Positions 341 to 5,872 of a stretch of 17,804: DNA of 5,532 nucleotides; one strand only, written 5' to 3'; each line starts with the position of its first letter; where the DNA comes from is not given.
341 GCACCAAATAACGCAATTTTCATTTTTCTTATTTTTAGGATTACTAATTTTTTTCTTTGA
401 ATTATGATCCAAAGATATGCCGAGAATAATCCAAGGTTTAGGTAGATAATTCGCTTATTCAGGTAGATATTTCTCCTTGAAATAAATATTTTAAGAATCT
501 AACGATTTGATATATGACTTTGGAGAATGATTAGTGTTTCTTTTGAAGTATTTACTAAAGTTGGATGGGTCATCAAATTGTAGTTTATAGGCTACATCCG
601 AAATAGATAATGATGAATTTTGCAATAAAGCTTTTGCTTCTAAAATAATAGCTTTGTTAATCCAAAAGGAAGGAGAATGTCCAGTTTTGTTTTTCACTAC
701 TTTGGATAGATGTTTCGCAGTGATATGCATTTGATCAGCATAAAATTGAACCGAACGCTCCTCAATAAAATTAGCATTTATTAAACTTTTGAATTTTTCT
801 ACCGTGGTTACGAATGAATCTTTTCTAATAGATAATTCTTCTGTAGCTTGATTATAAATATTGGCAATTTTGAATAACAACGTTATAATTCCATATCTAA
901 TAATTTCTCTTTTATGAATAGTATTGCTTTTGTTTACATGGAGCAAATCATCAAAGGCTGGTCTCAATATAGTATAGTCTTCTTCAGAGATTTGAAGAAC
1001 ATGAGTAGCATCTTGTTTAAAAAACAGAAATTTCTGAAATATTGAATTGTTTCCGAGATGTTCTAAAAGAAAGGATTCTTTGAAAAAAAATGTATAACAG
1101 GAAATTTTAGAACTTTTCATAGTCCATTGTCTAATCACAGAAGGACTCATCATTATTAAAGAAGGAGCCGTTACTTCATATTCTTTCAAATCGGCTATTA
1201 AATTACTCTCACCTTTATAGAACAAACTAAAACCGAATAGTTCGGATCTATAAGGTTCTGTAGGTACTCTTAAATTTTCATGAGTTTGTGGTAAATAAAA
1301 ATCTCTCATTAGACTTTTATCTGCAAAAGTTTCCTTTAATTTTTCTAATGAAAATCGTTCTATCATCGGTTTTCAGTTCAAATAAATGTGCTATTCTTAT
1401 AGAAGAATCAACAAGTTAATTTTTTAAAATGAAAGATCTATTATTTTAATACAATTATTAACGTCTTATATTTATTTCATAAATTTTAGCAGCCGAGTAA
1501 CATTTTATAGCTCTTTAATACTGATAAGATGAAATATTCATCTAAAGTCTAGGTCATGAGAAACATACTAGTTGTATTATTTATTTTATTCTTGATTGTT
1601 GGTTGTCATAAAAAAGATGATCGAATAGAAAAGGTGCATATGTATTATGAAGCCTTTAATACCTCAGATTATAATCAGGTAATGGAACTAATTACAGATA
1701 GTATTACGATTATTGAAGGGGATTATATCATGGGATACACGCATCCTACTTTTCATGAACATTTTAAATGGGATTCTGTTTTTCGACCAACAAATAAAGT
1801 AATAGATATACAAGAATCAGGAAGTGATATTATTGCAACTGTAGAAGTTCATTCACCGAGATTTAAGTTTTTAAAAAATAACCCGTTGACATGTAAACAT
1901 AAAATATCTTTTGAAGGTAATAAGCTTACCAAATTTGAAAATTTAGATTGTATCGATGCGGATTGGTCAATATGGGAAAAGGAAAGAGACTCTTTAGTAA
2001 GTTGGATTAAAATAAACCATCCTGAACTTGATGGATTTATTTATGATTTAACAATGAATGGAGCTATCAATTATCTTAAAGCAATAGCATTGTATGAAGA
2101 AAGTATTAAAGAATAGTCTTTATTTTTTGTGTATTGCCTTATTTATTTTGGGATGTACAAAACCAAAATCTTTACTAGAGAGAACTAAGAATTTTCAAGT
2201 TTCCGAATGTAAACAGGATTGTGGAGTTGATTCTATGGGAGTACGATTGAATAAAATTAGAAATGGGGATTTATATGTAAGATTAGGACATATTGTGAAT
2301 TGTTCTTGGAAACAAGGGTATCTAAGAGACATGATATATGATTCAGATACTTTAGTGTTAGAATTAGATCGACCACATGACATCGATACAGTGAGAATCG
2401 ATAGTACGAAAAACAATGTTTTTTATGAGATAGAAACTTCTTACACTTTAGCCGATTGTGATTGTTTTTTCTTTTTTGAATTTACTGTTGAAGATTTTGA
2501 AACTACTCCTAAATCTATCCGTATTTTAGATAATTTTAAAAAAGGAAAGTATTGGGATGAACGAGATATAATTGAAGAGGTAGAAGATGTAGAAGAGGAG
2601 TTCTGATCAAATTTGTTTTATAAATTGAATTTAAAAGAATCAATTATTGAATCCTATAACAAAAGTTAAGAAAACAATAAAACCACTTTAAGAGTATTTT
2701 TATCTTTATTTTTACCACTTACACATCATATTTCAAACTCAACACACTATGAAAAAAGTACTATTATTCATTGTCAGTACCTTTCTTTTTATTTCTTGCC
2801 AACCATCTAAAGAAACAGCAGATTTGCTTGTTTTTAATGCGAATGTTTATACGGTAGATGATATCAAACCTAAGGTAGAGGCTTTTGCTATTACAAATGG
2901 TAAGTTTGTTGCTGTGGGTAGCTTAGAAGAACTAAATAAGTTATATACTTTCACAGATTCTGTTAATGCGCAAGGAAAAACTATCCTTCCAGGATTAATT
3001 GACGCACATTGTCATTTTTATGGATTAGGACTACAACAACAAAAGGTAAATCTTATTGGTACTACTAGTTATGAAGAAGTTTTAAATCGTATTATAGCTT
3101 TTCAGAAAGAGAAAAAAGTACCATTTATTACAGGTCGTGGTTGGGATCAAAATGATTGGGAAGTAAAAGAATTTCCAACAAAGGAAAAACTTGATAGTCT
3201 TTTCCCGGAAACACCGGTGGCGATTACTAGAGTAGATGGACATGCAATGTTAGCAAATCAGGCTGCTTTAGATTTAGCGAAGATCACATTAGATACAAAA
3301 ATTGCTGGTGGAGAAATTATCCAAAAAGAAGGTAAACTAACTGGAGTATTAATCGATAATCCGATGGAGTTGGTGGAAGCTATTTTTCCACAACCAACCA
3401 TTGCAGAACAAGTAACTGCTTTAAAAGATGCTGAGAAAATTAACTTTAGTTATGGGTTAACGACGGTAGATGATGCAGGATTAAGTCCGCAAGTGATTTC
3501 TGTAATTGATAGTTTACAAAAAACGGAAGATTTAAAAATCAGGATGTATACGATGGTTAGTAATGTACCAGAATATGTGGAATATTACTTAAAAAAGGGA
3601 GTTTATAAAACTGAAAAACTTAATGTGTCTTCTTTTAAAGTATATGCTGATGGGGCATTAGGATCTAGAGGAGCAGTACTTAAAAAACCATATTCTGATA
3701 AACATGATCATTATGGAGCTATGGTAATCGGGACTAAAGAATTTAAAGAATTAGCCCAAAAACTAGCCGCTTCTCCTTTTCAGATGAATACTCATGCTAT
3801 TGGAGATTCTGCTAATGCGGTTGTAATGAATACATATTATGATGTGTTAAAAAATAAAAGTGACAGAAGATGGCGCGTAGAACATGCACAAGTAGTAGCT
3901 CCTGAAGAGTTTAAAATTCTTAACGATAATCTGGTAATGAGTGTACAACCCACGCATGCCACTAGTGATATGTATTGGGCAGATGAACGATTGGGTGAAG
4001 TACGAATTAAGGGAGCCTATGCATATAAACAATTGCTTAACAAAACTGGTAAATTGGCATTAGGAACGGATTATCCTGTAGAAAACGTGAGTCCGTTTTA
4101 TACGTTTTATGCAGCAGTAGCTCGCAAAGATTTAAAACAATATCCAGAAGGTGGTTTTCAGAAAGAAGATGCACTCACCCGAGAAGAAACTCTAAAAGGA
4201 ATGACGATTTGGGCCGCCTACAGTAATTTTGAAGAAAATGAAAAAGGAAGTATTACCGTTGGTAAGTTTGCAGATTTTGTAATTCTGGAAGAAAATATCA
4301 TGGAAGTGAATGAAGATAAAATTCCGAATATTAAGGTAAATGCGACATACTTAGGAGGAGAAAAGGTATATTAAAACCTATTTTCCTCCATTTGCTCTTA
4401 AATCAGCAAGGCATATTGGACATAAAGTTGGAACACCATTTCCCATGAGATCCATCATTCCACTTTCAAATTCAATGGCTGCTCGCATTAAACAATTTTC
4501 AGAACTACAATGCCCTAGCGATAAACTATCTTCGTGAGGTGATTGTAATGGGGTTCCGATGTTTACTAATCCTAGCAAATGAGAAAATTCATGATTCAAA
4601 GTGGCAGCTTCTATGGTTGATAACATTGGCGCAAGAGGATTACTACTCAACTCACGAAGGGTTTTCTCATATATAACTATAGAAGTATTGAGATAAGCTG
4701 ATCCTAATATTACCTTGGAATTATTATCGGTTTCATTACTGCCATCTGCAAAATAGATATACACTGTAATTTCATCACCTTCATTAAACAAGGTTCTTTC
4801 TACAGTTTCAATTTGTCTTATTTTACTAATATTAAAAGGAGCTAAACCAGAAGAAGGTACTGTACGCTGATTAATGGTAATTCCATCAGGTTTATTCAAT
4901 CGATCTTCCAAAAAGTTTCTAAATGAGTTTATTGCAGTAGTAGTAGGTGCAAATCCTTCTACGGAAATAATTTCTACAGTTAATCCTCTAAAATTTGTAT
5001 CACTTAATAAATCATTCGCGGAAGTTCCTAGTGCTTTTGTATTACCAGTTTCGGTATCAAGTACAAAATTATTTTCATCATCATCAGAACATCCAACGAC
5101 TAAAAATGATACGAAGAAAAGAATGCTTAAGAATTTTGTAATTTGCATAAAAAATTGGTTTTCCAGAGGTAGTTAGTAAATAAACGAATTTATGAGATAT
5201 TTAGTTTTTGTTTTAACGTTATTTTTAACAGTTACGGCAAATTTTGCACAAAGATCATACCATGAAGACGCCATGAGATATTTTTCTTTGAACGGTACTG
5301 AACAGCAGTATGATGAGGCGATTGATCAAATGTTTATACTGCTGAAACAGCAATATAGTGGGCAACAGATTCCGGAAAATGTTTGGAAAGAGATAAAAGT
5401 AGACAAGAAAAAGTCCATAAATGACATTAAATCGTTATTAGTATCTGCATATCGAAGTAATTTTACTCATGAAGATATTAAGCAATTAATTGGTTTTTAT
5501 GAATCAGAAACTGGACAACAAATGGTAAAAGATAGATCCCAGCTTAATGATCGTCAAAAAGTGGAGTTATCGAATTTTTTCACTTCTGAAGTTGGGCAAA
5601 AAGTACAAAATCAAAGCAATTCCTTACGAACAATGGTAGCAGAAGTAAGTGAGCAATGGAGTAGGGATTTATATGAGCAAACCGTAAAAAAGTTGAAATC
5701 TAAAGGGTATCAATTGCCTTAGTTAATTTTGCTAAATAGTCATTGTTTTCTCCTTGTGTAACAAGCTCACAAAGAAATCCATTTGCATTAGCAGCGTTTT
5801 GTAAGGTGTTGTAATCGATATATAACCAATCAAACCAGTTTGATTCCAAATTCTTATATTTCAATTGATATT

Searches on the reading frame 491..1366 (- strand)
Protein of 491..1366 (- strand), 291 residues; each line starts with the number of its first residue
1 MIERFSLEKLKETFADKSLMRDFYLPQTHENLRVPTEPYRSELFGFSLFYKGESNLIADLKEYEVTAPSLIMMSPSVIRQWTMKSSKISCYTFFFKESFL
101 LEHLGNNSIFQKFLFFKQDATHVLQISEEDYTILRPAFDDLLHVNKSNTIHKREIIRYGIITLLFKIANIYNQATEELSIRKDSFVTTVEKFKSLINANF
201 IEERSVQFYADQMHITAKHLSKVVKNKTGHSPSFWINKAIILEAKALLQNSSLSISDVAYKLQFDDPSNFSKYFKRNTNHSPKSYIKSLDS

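Call 83: search_protein_families(library=pfam, proteins=[window:491-1366:-], max_evalue=0.001)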
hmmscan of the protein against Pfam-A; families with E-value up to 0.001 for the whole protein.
window:491-1366:- (291 aa): 2 families
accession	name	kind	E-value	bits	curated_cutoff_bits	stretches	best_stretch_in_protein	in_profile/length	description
PF12833.13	HTH_18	-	7.1e-20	71.5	33.6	1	209-287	1-79/80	Helix-turn-helix domain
PF00165.29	HTH_AraC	-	9.3e-11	42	26.6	1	249-287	2-42/42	Bacterial regulatory helix-turn-helix proteins, AraC family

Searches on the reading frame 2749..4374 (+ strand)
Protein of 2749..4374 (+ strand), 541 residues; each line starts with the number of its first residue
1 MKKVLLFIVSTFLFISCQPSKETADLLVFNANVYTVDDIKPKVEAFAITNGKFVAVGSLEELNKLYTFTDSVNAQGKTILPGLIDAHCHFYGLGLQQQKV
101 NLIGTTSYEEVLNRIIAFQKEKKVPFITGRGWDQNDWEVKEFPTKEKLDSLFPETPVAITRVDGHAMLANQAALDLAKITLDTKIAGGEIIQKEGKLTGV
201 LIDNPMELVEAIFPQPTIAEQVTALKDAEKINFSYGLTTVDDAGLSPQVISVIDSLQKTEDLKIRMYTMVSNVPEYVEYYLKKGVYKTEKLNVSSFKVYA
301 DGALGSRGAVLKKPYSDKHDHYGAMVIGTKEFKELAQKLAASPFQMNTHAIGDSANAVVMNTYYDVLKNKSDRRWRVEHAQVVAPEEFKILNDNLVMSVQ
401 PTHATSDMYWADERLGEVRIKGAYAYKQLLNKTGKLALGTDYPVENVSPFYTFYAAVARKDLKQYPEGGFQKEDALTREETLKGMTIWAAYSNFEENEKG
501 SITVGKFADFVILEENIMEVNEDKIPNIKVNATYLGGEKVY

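Call 83: search_protein_families(library=pfam, proteins=[window:2749-4374:+], max_evalue=0.001)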
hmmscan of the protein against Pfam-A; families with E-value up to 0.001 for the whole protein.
window:2749-4374:+ (541 aa): 2 families
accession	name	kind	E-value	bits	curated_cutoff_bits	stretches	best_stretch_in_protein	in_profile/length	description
PF07969.17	Amidohydro_3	-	8.5e-82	276.5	29.7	1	72-541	3-472/472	Amidohydrolase family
PF01979.26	Amidohydro_1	-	6.7e-11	42.5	25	1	236-525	49-334/345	Amidohydrolase family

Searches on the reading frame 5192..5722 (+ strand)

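Call 83: search_protein_families(library=pfam, proteins=[window:5192-5722:+], max_evalue=0.001)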
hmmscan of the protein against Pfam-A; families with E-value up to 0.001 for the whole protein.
window:5192-5722:+ (176 aa): 1 family
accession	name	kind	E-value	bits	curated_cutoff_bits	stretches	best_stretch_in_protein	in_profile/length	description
PF09832.14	DUF2059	-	4.2e-16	59.1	23.6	1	78-118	2-42/60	Uncharacterized protein conserved in bacteria (DUF2059)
